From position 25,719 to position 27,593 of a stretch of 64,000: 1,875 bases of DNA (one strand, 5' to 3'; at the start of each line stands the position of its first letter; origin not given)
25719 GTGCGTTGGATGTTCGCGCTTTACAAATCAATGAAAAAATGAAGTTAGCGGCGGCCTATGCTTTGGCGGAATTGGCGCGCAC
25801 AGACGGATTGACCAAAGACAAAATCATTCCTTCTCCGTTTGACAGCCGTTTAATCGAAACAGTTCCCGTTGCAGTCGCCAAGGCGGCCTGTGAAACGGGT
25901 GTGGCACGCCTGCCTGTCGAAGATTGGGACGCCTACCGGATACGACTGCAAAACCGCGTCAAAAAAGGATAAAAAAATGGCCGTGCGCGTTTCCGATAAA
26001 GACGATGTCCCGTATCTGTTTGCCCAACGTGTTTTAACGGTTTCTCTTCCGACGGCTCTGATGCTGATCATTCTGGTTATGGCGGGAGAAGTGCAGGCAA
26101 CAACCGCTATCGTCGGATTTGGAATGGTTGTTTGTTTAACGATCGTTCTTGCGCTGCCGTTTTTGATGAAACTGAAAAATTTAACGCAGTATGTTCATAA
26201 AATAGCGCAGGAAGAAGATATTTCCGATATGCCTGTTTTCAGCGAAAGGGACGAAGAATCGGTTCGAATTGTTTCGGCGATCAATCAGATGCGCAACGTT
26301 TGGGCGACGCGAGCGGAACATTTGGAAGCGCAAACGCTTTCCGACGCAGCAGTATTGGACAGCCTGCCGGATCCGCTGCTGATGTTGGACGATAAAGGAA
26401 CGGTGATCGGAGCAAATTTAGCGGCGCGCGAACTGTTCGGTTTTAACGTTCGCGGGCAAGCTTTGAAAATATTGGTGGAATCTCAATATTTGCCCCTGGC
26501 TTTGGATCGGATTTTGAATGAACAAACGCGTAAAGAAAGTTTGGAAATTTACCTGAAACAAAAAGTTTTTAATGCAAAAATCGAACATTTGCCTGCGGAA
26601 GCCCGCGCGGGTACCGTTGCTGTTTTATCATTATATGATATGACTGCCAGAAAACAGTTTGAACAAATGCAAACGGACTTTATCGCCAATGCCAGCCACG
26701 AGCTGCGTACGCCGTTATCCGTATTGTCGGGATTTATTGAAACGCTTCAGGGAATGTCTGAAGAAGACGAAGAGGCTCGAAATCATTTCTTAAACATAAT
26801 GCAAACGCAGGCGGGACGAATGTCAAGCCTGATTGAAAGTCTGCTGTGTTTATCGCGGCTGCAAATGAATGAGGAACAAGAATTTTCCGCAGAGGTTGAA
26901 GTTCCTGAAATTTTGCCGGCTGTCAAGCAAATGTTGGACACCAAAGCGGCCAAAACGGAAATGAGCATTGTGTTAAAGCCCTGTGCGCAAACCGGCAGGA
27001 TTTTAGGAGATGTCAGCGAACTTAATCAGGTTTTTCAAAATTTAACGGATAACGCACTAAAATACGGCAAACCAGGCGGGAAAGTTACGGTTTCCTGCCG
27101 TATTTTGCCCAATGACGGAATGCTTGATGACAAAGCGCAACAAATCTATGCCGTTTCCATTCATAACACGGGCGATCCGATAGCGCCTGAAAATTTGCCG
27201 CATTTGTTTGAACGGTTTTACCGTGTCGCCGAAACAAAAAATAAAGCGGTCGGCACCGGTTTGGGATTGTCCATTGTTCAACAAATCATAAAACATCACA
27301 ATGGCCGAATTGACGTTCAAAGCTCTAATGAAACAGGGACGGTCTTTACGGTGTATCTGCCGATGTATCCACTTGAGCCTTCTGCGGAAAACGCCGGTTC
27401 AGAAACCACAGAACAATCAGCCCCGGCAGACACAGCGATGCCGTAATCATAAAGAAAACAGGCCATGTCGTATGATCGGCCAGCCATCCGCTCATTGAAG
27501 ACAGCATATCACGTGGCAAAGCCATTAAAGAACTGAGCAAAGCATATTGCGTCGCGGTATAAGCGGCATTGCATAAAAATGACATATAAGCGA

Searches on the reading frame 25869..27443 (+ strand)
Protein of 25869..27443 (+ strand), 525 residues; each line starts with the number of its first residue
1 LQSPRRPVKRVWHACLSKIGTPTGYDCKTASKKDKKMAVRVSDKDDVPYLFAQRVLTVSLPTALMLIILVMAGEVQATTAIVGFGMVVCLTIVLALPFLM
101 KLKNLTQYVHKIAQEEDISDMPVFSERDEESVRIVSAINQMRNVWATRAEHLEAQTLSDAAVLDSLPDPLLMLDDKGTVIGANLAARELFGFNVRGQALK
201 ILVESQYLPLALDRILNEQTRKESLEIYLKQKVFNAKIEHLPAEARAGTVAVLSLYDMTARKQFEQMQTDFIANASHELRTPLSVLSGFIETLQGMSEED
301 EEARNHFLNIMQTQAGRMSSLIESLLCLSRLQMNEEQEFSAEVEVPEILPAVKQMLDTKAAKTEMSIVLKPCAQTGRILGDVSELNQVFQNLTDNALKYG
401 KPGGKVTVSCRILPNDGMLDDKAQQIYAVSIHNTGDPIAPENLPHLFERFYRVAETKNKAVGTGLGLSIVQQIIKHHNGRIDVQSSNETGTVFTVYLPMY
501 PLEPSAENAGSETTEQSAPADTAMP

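Call 52: search_protein_families(library=pfam, proteins=[window:25869-27443:+], max_evalue=0.00001)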
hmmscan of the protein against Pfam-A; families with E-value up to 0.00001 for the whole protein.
window:25869-27443:+ (525 aa): 3 families
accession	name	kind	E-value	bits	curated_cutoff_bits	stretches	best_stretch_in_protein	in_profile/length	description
PF02518.31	HATPase_c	-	6.9e-27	94.5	26.4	1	380-499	1-109/111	Histidine kinase-, DNA gyrase B-, and HSP90-like ATPase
PF00512.31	HisKA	-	1.8e-16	60.4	26.9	1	268-332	2-64/66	His Kinase A (phospho-acceptor) domain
PF13188.13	PAS_8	-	7.2e-07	29.3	21.8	1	161-208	5-52/65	PAS domain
